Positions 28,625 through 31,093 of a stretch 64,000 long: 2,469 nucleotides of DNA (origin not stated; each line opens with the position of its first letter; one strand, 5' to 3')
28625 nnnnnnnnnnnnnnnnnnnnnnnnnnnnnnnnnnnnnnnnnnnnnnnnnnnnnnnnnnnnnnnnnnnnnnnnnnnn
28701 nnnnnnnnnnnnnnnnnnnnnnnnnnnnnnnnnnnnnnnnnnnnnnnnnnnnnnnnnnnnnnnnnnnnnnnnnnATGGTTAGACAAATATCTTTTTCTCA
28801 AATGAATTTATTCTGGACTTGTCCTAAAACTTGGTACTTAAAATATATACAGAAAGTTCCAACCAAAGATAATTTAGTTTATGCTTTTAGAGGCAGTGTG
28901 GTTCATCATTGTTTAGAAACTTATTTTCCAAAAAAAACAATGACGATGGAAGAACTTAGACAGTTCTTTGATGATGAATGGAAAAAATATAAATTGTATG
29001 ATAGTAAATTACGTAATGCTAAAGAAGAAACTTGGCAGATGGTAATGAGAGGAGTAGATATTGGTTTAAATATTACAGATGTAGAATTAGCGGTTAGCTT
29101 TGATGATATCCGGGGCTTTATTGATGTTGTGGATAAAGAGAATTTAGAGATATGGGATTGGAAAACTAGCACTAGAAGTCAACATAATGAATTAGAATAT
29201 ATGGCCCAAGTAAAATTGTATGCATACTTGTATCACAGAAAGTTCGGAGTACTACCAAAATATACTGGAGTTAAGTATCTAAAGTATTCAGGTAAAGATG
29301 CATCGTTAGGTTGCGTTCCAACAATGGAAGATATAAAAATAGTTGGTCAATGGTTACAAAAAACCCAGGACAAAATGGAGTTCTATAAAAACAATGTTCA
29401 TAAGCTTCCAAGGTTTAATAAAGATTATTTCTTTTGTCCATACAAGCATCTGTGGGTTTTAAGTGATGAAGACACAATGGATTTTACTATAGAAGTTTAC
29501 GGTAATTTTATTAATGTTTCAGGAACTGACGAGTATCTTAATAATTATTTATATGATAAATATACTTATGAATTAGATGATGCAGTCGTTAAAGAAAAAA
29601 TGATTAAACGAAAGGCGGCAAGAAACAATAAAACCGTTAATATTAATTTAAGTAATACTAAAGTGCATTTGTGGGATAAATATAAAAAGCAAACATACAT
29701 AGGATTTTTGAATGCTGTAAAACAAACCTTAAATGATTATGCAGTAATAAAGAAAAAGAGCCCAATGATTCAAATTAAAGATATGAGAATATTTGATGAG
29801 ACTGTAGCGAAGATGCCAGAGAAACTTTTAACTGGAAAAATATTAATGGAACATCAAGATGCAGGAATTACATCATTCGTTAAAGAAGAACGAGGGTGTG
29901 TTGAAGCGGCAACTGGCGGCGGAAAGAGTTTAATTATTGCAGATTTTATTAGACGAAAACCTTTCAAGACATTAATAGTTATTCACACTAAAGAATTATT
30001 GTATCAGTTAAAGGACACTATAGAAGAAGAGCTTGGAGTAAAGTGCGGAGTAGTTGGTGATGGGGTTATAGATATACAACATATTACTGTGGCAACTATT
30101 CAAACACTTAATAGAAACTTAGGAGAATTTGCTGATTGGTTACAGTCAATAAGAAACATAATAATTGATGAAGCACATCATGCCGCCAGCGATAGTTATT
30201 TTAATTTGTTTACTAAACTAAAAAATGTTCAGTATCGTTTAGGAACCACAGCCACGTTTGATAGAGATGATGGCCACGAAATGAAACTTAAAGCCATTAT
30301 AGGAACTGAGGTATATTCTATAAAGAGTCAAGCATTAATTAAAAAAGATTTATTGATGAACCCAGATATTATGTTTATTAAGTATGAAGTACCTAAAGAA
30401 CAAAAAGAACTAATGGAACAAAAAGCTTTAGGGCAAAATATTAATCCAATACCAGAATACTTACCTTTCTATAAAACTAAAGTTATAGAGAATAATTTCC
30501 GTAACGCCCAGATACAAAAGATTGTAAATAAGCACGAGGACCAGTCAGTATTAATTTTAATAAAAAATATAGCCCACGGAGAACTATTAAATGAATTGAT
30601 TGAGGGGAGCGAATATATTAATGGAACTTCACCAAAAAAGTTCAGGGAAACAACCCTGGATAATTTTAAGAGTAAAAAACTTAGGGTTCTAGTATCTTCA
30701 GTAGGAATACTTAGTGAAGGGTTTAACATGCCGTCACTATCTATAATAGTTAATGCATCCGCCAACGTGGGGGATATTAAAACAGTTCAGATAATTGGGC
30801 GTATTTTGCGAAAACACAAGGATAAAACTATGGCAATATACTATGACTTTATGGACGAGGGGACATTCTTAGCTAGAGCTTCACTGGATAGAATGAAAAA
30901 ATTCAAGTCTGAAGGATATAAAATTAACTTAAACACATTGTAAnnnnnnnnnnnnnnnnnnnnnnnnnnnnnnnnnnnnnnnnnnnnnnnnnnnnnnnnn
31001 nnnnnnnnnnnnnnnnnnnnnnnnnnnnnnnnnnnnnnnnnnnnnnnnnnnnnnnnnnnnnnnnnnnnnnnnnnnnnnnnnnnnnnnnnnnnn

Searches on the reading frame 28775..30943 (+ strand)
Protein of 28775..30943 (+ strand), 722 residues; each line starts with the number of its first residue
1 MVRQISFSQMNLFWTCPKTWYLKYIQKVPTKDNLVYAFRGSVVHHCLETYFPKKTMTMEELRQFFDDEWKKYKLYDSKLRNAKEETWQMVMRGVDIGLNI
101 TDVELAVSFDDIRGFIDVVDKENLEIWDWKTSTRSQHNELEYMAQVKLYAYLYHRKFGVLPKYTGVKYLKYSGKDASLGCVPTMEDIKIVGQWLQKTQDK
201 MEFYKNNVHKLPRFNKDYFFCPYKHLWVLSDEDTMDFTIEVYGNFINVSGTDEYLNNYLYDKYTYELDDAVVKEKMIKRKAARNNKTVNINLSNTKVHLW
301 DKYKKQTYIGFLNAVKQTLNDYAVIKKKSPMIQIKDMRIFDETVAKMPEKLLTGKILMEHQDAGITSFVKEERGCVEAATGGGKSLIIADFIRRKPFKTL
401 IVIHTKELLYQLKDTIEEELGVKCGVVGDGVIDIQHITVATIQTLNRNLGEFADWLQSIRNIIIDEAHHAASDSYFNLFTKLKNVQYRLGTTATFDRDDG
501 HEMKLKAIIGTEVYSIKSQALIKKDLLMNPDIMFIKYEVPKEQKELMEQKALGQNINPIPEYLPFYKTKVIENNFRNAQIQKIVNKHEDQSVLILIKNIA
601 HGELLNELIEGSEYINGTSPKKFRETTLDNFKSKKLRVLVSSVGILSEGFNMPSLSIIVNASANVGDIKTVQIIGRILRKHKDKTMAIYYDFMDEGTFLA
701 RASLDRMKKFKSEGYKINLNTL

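Call 8: search_protein_families(library=pfam, proteins=[window:28775-30943:+], max_evalue=0.01)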
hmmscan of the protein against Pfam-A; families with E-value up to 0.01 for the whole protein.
window:28775-30943:+ (722 aa): 6 families
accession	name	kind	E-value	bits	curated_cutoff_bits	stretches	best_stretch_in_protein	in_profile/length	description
PF12705.13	PDDEXK_1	-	1.9e-21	77.6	22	1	4-198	1-221/247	PD-(D/E)XK nuclease superfamily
PF04851.21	ResIII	-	5.5e-19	69.1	22.5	1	360-497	7-164/164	Type III restriction enzyme, res subunit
PF00270.35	DEAD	-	2.2e-10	41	26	1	359-497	2-162/167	DEAD/DEAH box helicase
PF00271.37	Helicase_C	-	2.9e-10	40.8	23.5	1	579-680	5-109/110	Helicase conserved C-terminal domain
PF16203.11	ERCC3_RAD25_C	-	6.4e-05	22.8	27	1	592-701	63-176/248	ERCC3/RAD25/XPB C-terminal helicase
PF13401.12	AAA_22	-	0.00065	20.5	27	1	375-485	9-110/130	AAA domain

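Call 9: find_related_loci(query=window:28775-30943:+, collection=viral_contigs, flank=6000)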
Query window:28775-30943:+ (722 aa) in viral_contigs; peptide patterns used: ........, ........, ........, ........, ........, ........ (x = any residue, [..] = any of these).
6 stretches matched a pattern; 1 encode a relative of the query (tblastn E <= 1e-3); 1 distinct loci.
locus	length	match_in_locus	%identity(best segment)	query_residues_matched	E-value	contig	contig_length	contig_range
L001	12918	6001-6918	25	380-693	5e-13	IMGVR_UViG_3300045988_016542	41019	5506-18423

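Call 16: find_homologous_proteins(query=window:28775-30943:+, max_evalue=1e-30)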
Query window:28775-30943:+ (722 aa): 44 proteins with E <= 1e-30 among 7095 candidates.
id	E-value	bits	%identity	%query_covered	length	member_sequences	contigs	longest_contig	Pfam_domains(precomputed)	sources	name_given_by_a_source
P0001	0.0e+0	1643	100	100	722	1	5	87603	PF00270.36,PF12705.14,PF00271.38,PF04851.22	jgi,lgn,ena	-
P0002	0.0e+0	1625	99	100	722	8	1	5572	PF00270.36,PF12705.14,PF00271.38,PF04851.22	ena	-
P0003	2.4e-217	742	49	99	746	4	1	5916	PF00270.36,PF12705.14,PF16203.12,PF18766.8,PF00271.38,PF04851.22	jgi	-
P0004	6.8e-207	707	46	99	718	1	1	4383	PF00270.36,PF12705.14,PF16203.12,PF00271.38,PF04851.22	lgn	-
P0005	1.4e-206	706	45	99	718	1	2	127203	PF00270.36,PF12705.14,PF16203.12,PF00271.38,PF04851.22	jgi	jgi:superfamily II DNA or RNA helicase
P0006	2.1e-197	676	48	62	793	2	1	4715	PF00270.36,PF12705.14,PF16203.12,PF00271.38,PF04851.22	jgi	-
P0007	5.1e-197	675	44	98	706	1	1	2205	PF00270.36,PF12705.14,PF16203.12,PF18766.8,PF00271.38,PF04851.22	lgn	-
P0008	1.1e-196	674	45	99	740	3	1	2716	PF00270.36,PF12705.14,PF16203.12,PF00271.38,PF04851.22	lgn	-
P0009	1.4e-193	663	45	99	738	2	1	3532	PF00270.36,PF12705.14,PF16203.12,PF00271.38,PF04851.22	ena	-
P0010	6.8e-192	658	44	98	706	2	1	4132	PF00270.36,PF12705.14,PF16203.12,PF18766.8,PF00271.38,PF04851.22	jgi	-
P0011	9.0e-188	644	44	99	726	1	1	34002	PF00270.36,PF12705.14,PF16203.12,PF00271.38,PF04851.22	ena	-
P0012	7.2e-187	641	44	98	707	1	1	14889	PF00270.36,PF12705.14,PF16203.12,PF18766.8,PF00271.38,PF04851.22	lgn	-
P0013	5.2e-186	638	45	99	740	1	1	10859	PF00270.36,PF12705.14,PF16203.12,PF00271.38,PF04851.22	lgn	-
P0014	1.6e-182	627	43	99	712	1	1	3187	PF00270.36,PF12705.14,PF16203.12,PF18766.8,PF00271.38,PF04851.22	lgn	-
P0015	6.9e-177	608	43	98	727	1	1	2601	PF00270.36,PF12705.14,PF00271.38,PF04851.22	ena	-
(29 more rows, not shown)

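Call 17: find_encoding_contigs(protein=P0005, flank=10000, max_places=3)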
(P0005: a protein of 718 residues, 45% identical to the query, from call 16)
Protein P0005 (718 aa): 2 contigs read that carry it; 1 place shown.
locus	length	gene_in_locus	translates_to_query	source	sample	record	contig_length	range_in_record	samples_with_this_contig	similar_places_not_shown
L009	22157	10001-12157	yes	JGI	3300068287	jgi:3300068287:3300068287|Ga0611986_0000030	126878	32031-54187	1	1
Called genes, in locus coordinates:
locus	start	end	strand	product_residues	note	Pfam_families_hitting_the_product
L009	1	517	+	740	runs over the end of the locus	-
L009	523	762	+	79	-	-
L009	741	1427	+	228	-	-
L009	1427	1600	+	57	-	-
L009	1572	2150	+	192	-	PF00929:RNase_T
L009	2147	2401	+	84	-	-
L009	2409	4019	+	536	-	-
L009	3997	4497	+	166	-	PF01936:NYN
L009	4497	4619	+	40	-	-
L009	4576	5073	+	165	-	-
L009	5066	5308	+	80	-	-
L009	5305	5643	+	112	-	PF01981:PTH2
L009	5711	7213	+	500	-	-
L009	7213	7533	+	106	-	-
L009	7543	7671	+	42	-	-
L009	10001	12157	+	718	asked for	PF12705:PDDEXK_1, PF00270:DEAD, PF04851:ResIII, PF00271:Helicase_C, PF16203:ERCC3_RAD25_C (weak)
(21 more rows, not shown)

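Call 18: find_encoding_contigs(protein=P0011, flank=10000, max_places=3)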
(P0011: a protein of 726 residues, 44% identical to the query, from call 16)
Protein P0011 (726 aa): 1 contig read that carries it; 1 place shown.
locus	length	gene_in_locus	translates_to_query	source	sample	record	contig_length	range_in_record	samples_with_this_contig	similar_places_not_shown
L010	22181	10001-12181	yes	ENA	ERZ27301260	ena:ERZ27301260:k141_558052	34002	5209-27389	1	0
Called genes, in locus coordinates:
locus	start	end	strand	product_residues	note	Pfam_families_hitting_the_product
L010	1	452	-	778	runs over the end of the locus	PF05203:Hom_end_hint, PF05204:Hom_end, PF14528:LAGLIDADG_3, PF04851:ResIII, PF16203:ERCC3_RAD25_C, PF00271:Helicase_C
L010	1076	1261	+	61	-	-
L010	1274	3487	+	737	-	-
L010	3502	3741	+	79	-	-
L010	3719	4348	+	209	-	-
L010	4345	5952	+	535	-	-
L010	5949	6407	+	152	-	PF01936:NYN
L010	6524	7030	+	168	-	-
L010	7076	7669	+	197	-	-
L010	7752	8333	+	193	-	-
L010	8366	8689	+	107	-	-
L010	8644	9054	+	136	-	-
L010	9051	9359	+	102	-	-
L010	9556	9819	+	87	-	-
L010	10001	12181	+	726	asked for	PF12705:PDDEXK_1, PF00270:DEAD, PF04851:ResIII, PF00271:Helicase_C, PF16203:ERCC3_RAD25_C (weak)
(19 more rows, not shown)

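Call 19: find_encoding_contigs(protein=P0003, flank=10000, max_places=3)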
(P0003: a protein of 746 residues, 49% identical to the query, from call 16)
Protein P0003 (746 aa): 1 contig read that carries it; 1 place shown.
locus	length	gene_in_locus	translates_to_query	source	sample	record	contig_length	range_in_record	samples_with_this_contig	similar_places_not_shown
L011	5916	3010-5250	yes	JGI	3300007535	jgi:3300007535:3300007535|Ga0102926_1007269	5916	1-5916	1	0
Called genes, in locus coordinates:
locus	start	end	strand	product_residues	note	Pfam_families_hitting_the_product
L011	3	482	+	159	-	?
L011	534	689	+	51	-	-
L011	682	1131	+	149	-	PF04307:YdjM (weak)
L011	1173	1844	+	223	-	-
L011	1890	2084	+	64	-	-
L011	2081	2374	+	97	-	-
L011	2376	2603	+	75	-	-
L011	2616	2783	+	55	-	PF13597:NRDD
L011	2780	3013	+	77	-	-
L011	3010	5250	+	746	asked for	PF12705:PDDEXK_1, PF00270:DEAD, PF04851:ResIII, PF18766:SWI2_SNF2 (weak), PF16203:ERCC3_RAD25_C, PF00271:Helicase_C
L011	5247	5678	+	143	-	PF00692:dUTPase, PF22769:DCD (weak)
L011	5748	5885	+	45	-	-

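Call 39: find_encoding_contigs(protein=P0002, flank=6000, max_places=6)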
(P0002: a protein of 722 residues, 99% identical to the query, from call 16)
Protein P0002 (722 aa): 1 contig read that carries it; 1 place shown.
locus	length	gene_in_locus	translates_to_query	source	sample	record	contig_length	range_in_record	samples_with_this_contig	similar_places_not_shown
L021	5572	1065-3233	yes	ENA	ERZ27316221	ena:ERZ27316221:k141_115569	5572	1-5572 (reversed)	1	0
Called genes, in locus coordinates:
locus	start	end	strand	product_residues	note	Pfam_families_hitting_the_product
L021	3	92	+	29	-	?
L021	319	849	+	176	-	-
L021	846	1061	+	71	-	-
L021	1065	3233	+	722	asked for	PF12705:PDDEXK_1, PF00270:DEAD, PF04851:ResIII, PF00271:Helicase_C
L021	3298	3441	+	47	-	-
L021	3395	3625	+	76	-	-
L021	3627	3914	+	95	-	-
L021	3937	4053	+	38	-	-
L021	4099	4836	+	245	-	PF01145:Band_7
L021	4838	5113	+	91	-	-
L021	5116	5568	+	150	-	-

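Call 75: search_protein_families(library=ncbifam, proteins=[window:28775-30943:+], max_evalue=0.001)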
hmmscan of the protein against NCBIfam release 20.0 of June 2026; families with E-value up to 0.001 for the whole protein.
window:28775-30943:+ (722 aa): 3 families
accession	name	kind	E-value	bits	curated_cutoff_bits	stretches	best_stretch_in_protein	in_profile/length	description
NF045503.1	repair_heli_XPB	equivalog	9e-26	90.5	610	1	357-717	184-545/548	DNA repair helicase XPB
NF053632.1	heli_RadD_YejH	equivalog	7.4e-21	74.1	720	1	362-695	12-357/573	DNA repair helicase RadD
TIGR04095.1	dnd_restrict_1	equivalog_domain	7.9e-16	58.1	600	2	618-693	322-396/451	DNA phosphorothioation system restriction enzyme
